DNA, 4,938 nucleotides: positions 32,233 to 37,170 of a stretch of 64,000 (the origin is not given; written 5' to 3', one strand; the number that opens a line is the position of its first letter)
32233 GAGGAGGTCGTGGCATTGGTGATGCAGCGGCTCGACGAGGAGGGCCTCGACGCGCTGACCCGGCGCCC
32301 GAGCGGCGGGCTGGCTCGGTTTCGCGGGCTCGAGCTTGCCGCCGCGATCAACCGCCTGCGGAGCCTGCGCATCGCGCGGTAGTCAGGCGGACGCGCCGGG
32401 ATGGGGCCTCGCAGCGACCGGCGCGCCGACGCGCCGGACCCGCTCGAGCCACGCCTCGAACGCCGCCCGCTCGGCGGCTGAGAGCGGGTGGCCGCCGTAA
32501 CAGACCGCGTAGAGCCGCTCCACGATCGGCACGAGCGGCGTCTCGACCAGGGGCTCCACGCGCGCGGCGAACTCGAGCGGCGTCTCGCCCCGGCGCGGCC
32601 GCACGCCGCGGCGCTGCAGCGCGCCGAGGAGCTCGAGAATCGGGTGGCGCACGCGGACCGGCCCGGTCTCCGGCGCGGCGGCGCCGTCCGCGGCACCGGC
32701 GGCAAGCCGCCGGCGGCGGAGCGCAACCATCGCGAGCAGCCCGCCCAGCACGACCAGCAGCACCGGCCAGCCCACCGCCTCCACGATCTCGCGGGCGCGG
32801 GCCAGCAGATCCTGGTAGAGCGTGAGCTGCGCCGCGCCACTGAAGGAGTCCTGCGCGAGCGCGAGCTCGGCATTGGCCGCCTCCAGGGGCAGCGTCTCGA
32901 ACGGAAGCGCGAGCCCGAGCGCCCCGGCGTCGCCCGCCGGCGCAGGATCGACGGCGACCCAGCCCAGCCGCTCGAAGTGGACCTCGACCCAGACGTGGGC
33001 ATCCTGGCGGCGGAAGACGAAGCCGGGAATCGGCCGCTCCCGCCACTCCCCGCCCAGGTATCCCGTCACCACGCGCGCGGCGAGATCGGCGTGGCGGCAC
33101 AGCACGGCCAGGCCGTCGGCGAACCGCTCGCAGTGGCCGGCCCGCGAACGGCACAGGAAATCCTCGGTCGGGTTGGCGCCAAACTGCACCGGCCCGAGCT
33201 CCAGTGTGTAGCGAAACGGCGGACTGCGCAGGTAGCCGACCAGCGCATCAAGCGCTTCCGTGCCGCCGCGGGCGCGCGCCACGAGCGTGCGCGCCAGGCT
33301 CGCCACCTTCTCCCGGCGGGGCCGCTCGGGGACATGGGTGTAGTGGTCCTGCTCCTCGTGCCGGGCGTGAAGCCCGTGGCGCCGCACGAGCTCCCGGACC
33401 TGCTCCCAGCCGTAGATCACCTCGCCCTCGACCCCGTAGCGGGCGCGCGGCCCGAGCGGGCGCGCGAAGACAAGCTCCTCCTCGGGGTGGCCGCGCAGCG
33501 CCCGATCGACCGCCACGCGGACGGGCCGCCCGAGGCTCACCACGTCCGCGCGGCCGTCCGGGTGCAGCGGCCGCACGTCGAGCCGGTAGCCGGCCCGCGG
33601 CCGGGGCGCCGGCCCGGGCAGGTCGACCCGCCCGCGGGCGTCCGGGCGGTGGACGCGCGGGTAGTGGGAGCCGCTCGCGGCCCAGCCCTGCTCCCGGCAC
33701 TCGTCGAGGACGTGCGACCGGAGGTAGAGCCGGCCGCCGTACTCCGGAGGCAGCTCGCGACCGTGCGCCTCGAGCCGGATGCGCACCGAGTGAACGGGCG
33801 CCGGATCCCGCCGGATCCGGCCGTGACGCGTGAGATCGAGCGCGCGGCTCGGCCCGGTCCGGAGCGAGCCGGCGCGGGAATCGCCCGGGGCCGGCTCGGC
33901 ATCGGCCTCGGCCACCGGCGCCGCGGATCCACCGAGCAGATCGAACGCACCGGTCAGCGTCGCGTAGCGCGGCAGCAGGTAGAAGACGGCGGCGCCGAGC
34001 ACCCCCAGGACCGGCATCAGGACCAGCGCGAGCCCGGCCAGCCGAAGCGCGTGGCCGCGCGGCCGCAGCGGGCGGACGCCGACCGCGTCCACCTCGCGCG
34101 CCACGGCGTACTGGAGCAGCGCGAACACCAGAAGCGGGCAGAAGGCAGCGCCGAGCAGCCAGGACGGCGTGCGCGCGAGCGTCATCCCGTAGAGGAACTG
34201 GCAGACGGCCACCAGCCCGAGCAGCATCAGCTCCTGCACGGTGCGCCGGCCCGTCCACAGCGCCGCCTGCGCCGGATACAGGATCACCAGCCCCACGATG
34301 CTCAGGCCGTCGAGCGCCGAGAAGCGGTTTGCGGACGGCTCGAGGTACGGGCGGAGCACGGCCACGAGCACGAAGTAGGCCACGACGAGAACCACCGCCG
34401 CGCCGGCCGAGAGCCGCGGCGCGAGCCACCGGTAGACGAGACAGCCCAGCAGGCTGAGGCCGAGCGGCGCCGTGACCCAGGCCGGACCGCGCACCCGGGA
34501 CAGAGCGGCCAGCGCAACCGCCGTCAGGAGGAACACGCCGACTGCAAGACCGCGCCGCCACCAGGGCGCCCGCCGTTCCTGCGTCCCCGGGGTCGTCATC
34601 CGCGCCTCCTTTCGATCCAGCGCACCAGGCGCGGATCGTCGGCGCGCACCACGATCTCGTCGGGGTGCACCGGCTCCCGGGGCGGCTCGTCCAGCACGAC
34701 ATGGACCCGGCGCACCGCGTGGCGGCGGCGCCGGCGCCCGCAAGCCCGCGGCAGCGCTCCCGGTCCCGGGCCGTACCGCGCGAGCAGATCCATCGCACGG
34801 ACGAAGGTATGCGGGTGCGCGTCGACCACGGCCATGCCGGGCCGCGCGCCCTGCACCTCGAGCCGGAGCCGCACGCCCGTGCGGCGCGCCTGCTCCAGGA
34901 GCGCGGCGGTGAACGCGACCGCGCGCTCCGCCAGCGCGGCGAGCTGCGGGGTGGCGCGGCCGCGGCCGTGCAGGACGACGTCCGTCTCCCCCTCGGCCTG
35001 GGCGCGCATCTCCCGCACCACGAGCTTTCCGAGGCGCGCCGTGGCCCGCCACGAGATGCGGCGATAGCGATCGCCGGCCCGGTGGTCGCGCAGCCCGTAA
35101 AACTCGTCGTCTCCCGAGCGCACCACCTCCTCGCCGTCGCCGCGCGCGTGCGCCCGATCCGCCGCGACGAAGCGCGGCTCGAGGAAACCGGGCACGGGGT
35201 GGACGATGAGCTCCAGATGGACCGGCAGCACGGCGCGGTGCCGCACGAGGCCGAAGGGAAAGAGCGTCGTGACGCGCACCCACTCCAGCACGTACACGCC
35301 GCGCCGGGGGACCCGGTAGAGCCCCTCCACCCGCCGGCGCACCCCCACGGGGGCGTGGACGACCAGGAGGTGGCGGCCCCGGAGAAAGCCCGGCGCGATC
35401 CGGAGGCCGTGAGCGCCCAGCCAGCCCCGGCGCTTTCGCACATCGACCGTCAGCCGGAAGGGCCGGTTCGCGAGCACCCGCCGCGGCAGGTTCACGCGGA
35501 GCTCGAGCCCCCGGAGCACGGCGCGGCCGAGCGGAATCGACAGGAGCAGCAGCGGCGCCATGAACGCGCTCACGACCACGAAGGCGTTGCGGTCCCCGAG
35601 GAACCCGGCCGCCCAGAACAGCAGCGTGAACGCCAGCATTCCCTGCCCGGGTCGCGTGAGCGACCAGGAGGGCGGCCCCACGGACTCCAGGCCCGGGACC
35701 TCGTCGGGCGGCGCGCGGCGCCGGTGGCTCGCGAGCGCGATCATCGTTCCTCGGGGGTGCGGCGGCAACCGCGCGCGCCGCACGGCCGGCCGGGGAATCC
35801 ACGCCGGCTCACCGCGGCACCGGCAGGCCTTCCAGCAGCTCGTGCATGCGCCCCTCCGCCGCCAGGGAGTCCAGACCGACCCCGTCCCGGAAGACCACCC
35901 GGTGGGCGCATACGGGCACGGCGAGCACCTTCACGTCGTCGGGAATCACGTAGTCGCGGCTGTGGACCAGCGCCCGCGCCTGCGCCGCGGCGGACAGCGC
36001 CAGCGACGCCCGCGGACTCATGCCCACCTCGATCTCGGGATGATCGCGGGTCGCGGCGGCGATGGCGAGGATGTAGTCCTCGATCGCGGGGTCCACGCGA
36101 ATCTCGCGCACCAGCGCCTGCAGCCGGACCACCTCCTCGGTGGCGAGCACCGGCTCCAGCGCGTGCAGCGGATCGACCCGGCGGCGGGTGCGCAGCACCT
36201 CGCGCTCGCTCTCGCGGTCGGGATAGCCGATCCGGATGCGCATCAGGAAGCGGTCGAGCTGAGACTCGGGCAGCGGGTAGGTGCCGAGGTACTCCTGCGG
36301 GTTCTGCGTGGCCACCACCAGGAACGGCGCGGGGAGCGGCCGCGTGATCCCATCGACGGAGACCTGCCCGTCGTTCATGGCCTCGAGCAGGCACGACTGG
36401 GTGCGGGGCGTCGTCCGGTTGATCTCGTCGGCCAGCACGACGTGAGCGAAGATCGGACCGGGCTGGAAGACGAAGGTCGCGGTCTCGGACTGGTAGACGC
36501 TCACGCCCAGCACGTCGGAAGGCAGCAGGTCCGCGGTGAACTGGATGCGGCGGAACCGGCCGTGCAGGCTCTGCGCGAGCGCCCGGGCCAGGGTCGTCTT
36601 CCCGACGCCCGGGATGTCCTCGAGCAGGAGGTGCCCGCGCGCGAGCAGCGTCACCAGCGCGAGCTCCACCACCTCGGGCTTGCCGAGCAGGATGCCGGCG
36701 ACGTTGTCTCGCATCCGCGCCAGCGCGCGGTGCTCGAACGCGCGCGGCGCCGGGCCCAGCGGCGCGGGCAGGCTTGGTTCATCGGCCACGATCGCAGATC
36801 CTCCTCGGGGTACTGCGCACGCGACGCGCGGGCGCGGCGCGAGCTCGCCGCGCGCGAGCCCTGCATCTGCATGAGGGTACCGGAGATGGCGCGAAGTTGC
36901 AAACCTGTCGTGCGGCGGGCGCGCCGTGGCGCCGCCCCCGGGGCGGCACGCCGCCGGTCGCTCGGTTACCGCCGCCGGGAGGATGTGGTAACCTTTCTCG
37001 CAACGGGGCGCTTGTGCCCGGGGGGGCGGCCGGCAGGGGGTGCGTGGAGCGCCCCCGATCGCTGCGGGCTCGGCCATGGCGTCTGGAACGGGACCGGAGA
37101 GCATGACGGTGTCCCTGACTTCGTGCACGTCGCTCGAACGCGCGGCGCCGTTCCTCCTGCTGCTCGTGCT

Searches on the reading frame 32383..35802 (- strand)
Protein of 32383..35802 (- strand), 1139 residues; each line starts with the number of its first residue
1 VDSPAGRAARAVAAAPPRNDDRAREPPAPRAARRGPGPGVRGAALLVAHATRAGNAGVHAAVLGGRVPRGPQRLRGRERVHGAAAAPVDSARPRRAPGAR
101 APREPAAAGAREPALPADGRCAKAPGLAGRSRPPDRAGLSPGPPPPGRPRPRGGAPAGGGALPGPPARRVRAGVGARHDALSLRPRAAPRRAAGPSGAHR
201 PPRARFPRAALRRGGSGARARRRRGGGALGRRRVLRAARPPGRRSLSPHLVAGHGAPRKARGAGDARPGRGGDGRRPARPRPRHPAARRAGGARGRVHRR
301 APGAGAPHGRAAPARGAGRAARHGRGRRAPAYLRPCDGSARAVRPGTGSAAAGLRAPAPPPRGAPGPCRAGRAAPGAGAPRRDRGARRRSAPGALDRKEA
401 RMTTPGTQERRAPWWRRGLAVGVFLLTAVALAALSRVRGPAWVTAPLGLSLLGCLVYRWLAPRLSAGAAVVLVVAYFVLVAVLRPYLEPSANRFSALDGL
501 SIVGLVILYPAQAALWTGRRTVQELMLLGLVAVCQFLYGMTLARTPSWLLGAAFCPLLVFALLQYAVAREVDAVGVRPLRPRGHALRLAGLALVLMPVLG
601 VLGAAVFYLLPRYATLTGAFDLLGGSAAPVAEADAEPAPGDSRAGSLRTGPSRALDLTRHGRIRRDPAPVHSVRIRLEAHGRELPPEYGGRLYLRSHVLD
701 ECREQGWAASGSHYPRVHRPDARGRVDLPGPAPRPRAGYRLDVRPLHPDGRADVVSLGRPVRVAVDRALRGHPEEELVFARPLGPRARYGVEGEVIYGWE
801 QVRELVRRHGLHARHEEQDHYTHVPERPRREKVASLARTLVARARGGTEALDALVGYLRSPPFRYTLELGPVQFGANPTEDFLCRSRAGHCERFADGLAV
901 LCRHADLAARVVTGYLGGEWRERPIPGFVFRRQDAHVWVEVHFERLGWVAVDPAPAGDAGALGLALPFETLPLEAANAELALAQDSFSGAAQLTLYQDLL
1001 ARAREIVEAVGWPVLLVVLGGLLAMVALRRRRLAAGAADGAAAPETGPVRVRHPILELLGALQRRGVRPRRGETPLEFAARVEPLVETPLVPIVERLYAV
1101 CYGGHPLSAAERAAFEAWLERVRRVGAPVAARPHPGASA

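Call 84: search_protein_families(library=pfam, proteins=[window:32383-35802:-], max_evalue=0.001)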
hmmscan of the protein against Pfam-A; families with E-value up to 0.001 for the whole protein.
window:32383-35802:- (1139 aa): 2 families
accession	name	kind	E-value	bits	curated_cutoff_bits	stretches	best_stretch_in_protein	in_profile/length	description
PF01841.26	Transglut_core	-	1.4e-17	64.4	23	1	835-953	2-108/108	Transglutaminase-like superfamily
PF11992.13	TgpA_N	-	1.6e-15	57.4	30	1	425-791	2-324/333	TgpA N-terminal domain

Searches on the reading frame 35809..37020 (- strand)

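Call 84: search_protein_families(library=pfam, proteins=[window:35809-37020:-], max_evalue=0.001)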
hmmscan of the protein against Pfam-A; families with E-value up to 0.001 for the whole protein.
window:35809-37020:- (403 aa): 7 families
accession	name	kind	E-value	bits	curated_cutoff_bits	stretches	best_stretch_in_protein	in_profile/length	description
PF07726.17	AAA_3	-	1.1e-59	200.5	27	1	130-260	1-131/131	ATPase family associated with various cellular activities (AAA)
PF17863.7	AAA_lid_2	-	4.3e-20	71.6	22.7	1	323-376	2-55/74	AAA lid domain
PF07728.20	AAA_5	-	2e-11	44.5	22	1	131-258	2-139/139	AAA domain (dynein-related subfamily)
PF20030.5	bpMoxR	-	9e-11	41.7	27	1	101-300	4-203/205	MoxR domain in the MoxR-vWA-beta-propeller ternary systems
PF05496.18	RuvB_N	-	3.1e-07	30.7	27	1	128-221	33-114/159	Holliday junction DNA helicase RuvB P-loop domain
PF00004.35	AAA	-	8.3e-07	29.9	21.2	1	136-244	6-114/131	ATPase family associated with various cellular activities (AAA)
PF00493.29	MCM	-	0.00017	21.2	23.3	1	129-243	58-175/224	MCM P-loop domain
